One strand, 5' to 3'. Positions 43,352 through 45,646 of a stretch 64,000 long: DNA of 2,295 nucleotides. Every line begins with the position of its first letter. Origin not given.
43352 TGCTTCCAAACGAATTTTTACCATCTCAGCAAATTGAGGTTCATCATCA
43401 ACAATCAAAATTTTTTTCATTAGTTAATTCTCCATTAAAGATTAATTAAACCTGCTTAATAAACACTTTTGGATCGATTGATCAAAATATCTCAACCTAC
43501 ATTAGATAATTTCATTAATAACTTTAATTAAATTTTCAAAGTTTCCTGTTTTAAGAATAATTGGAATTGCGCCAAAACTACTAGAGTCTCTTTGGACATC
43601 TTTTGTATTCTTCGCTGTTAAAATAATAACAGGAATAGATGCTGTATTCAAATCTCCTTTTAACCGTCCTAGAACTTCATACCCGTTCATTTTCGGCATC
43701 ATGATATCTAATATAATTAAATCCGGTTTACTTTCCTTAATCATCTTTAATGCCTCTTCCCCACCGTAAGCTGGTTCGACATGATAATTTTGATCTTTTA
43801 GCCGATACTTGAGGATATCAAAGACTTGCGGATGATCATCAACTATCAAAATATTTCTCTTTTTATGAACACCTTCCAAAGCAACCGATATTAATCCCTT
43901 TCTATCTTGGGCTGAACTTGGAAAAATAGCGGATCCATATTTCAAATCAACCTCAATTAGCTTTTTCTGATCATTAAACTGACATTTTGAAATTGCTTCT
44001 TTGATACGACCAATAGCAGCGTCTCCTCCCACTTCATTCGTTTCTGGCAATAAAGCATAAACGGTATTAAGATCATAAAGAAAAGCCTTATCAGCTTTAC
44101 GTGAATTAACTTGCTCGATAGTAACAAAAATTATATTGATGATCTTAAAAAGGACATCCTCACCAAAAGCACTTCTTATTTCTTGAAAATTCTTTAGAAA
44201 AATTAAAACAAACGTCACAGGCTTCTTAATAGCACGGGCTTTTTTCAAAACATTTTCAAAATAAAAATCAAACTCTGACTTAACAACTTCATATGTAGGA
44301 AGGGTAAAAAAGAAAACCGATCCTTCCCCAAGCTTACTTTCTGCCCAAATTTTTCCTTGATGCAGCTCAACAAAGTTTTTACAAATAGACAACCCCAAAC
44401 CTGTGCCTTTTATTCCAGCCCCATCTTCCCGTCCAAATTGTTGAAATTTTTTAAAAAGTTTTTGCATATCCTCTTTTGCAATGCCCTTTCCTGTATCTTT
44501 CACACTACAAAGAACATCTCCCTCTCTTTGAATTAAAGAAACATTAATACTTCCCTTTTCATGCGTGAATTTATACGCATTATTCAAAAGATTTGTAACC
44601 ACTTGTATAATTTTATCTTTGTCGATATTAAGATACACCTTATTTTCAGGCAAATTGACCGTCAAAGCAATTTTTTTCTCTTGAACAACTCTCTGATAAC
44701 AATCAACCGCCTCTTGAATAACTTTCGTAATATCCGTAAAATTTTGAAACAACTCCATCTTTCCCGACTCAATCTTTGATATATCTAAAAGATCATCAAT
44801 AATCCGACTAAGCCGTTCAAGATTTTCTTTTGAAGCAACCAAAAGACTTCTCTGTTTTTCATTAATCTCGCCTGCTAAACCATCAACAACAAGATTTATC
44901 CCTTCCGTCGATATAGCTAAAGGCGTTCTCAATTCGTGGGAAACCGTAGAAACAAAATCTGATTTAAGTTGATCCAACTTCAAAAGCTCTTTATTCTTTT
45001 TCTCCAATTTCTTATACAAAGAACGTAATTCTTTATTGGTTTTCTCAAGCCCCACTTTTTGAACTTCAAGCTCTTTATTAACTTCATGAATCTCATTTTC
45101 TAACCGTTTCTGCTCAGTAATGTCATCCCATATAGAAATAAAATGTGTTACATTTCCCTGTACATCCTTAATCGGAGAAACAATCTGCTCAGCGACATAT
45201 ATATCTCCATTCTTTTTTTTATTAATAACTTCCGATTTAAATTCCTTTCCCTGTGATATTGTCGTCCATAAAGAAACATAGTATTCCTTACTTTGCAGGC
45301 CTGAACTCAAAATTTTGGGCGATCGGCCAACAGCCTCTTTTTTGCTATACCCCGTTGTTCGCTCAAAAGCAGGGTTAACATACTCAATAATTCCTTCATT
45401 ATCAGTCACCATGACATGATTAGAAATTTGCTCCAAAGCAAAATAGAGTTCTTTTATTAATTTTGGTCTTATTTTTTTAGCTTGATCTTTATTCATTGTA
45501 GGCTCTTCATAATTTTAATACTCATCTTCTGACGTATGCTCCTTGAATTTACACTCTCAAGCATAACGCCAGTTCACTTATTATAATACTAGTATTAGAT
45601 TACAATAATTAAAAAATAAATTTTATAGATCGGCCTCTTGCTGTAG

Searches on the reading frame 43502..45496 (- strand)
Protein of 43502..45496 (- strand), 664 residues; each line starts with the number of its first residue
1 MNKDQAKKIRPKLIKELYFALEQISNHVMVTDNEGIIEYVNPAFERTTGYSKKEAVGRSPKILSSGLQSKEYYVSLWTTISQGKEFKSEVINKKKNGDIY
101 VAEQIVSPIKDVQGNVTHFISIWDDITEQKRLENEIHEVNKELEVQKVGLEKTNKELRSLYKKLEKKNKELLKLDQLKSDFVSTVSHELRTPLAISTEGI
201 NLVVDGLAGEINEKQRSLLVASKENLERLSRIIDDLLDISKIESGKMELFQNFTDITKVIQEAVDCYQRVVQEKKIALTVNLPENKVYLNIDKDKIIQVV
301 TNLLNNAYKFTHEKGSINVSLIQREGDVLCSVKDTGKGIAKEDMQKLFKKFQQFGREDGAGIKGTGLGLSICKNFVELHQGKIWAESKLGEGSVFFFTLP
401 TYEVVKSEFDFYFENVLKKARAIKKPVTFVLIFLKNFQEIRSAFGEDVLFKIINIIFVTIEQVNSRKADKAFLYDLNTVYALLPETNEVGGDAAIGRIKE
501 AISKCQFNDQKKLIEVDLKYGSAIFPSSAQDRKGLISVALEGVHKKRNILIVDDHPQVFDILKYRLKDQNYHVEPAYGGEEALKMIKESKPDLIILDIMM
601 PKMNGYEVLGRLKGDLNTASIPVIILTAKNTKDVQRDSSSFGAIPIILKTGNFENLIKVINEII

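Call 84: search_protein_families(library=pfam, proteins=[window:43502-45496:-], max_evalue=0.00001)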
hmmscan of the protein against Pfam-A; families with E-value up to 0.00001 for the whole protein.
window:43502-45496:- (664 aa): 8 families
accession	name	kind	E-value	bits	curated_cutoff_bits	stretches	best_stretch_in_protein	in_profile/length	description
PF02518.31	HATPase_c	-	4.9e-29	101.4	26.4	1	292-401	2-109/111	Histidine kinase-, DNA gyrase B-, and HSP90-like ATPase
PF00072.30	Response_reg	-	4.8e-26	91.5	30.2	1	549-660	1-110/111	Response regulator receiver domain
PF13426.13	PAS_9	-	1.6e-17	64.1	27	1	26-128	2-103/103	PAS domain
PF00989.32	PAS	-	2.2e-15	57.1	22.6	1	18-126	4-113/113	PAS fold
PF00512.31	HisKA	-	1.1e-13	51.4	26.9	1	178-245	2-66/66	His Kinase A (phospho-acceptor) domain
PF08448.16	PAS_4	-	3.3e-09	37.4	23.1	1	21-131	1-110/110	PAS fold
PF08447.18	PAS_3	-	3.8e-09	37.1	25.6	1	38-122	2-88/89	PAS fold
PF00990.26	GGDEF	-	5.7e-08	33.1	23.8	1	409-539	15-147/161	Diguanylate cyclase, GGDEF domain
